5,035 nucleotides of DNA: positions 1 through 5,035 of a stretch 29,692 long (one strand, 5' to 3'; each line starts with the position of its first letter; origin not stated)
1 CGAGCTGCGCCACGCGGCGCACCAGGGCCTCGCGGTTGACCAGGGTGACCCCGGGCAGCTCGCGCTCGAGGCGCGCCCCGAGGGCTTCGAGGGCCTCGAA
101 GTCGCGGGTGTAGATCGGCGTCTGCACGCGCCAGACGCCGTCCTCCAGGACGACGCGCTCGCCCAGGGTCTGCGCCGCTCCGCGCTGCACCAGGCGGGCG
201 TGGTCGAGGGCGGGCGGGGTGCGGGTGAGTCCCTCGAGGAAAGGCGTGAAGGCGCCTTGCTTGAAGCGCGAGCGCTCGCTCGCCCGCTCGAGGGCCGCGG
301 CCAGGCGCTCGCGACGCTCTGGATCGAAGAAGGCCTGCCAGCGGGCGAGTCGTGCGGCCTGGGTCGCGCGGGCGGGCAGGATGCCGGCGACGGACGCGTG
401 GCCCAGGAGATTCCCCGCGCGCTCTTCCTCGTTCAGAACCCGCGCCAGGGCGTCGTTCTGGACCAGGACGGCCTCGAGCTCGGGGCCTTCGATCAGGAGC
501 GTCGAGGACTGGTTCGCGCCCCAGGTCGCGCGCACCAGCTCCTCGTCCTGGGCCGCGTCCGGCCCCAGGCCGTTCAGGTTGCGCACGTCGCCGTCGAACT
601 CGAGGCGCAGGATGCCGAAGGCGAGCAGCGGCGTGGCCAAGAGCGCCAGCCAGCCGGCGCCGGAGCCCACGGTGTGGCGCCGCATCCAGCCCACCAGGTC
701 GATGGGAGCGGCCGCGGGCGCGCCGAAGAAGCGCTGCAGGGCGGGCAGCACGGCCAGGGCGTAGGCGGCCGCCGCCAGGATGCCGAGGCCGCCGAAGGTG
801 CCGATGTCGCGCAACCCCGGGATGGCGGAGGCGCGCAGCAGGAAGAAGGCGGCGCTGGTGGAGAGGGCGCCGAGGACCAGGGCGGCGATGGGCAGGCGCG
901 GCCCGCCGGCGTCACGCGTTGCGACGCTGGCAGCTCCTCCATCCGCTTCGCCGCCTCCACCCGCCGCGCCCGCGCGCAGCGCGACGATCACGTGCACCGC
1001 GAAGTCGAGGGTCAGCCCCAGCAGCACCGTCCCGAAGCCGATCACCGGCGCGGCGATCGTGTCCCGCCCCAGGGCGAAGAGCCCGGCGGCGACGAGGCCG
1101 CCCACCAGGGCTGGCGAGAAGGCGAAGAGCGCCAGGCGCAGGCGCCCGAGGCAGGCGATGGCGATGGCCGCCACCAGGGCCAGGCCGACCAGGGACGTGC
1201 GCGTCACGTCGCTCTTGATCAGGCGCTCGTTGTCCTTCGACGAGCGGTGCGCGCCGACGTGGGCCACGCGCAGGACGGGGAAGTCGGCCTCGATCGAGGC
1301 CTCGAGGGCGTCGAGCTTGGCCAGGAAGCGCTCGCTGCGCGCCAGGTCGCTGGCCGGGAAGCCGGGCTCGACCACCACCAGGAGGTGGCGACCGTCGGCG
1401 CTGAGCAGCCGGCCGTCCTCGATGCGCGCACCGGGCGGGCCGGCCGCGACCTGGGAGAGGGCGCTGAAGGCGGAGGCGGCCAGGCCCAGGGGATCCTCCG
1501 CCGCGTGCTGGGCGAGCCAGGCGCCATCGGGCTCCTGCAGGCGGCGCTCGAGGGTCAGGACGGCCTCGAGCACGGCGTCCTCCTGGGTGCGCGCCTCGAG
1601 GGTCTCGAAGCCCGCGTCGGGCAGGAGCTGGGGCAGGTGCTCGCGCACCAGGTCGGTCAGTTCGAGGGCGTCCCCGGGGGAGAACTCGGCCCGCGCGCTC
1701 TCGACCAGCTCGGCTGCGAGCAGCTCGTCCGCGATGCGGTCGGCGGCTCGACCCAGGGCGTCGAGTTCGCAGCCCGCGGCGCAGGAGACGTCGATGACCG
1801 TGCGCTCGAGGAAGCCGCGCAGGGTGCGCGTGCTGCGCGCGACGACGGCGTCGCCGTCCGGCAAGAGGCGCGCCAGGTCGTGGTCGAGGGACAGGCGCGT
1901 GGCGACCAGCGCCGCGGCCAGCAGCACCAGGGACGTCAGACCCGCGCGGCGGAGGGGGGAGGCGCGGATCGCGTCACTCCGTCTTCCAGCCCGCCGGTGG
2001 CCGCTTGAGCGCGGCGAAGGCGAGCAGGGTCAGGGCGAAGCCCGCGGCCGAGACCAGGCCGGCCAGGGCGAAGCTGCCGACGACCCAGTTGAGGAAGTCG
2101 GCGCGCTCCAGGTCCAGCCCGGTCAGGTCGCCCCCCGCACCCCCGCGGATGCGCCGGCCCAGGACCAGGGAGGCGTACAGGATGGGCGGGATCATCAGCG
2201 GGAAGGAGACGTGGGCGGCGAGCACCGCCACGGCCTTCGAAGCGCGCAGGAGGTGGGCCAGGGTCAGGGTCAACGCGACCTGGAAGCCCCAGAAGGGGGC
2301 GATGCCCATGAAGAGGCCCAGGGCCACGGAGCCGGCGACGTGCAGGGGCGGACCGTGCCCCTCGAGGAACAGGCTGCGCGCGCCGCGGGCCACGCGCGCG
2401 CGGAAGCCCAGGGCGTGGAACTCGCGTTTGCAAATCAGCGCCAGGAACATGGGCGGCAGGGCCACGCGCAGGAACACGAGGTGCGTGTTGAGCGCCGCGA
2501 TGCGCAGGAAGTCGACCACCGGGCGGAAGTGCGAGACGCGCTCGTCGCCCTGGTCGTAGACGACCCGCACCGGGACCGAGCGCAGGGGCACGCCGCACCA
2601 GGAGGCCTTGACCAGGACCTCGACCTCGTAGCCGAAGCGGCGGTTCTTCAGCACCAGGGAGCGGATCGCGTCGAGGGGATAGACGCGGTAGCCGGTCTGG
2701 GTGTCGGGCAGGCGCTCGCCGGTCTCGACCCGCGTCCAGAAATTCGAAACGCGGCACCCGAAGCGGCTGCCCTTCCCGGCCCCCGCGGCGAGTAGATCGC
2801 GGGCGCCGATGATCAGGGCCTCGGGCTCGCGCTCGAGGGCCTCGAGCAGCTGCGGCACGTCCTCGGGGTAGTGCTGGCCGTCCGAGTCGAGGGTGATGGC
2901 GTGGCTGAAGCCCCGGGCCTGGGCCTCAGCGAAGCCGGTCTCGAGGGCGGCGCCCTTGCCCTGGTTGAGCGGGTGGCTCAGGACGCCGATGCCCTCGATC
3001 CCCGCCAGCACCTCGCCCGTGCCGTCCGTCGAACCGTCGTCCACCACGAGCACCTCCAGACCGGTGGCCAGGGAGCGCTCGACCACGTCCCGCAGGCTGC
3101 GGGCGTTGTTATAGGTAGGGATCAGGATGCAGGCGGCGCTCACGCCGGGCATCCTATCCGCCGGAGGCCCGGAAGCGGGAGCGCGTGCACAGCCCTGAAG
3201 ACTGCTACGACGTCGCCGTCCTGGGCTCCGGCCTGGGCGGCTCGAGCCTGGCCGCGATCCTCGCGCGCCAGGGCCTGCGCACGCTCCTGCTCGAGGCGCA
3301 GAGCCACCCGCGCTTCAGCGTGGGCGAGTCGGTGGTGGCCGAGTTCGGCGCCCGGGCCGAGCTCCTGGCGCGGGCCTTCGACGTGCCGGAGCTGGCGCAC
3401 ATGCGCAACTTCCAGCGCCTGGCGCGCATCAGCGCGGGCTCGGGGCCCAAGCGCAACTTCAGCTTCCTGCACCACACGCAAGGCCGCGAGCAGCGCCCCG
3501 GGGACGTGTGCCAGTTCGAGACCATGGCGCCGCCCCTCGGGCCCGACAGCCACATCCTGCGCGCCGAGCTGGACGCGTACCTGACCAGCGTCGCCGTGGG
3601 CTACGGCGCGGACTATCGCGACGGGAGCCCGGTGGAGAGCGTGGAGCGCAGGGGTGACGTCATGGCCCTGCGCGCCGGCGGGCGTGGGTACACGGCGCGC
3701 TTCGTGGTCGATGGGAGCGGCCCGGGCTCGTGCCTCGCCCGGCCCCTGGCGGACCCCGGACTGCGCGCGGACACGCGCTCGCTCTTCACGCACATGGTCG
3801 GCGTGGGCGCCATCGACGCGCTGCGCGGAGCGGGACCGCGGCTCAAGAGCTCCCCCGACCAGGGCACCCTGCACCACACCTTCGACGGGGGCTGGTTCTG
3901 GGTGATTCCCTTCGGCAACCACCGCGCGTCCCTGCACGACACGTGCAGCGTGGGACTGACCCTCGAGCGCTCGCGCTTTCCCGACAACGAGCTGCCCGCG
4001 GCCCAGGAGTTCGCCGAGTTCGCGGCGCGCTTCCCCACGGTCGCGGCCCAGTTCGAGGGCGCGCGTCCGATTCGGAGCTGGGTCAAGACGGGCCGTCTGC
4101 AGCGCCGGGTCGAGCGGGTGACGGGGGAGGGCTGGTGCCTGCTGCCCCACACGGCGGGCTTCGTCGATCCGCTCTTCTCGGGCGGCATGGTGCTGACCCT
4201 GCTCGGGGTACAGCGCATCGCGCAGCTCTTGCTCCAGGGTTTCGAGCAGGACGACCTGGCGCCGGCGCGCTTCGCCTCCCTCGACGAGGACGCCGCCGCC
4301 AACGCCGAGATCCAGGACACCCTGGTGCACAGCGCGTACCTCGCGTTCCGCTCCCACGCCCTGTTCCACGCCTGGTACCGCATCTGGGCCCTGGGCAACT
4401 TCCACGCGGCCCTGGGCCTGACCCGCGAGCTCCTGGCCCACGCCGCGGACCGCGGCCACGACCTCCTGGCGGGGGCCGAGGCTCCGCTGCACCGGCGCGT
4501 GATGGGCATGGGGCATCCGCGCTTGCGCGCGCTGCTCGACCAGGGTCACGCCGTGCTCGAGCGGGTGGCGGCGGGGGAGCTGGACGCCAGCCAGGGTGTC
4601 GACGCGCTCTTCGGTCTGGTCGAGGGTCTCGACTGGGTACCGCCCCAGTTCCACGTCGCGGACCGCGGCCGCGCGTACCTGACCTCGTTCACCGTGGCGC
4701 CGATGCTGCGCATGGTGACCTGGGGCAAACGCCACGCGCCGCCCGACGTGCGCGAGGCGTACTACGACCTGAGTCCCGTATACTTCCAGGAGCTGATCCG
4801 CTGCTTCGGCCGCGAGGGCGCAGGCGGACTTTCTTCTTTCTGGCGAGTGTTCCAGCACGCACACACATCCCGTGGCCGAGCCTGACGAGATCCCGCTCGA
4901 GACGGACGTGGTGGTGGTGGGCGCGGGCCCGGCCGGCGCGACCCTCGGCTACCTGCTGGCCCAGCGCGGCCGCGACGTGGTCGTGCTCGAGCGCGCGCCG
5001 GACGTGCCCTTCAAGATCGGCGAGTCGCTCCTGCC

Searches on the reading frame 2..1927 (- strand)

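Call 13: search_protein_families(library=pfam, proteins=[window:2-1927:-], max_evalue=0.001)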
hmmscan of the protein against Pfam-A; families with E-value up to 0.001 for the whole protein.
window:2-1927:- (642 aa): 1 family
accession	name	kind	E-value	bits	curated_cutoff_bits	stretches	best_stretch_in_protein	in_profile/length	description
PF03176.21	MMPL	-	1.6e-05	24.5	20.5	1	173-404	79-305/333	MMPL family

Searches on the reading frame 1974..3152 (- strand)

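Call 13: search_protein_families(library=pfam, proteins=[window:1974-3152:-], max_evalue=0.001)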
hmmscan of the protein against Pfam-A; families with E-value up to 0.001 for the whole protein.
window:1974-3152:- (392 aa): 2 families
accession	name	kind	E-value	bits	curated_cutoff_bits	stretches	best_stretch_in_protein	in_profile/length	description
PF00535.33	Glycos_transf_2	-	2.4e-25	89.8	23.3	1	8-120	1-117/168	Glycosyl transferase family 2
PF09835.14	DUF2062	-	1.2e-16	61.5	27.4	1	266-380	15-139/147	Uncharacterized protein conserved in bacteria (DUF2062)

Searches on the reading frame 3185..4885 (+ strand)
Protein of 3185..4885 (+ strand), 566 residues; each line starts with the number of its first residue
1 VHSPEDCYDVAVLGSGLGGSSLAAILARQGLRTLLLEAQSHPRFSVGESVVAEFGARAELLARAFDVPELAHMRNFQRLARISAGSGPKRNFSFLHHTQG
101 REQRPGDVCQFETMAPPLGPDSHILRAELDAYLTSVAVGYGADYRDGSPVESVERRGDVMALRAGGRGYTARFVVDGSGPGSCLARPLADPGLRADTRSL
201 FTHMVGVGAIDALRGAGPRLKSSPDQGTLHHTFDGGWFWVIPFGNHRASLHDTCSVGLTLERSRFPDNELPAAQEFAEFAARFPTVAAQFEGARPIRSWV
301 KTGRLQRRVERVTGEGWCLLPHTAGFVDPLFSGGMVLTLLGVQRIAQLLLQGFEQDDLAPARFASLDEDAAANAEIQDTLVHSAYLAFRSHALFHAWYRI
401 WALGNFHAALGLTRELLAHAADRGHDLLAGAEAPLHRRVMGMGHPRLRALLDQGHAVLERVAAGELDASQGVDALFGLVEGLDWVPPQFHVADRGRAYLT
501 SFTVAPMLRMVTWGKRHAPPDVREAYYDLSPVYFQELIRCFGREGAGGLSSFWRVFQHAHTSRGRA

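Call 13: search_protein_families(library=pfam, proteins=[window:3185-4885:+], max_evalue=0.001)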
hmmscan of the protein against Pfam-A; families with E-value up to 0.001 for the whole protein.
window:3185-4885:+ (566 aa): 5 families
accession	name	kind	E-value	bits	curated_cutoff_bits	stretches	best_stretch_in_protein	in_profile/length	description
PF04820.20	Trp_halogenase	-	4.9e-15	55.8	21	1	123-374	154-375/458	Tryptophan halogenase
PF01266.30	DAO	-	3.5e-08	33.8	27.9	0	128-299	150-307/353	FAD dependent oxidoreductase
PF13450.12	NAD_binding_8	-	1e-07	32.5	21.9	1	12-67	1-54/68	NAD(P)-binding Rossmann-like domain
PF01494.25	FAD_binding_3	-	0.00044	20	22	1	8-41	2-35/349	FAD binding domain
PF05834.18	Lycopene_cycl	-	0.00059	19.5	23.4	0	9-45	1-39/380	Lycopene cyclase protein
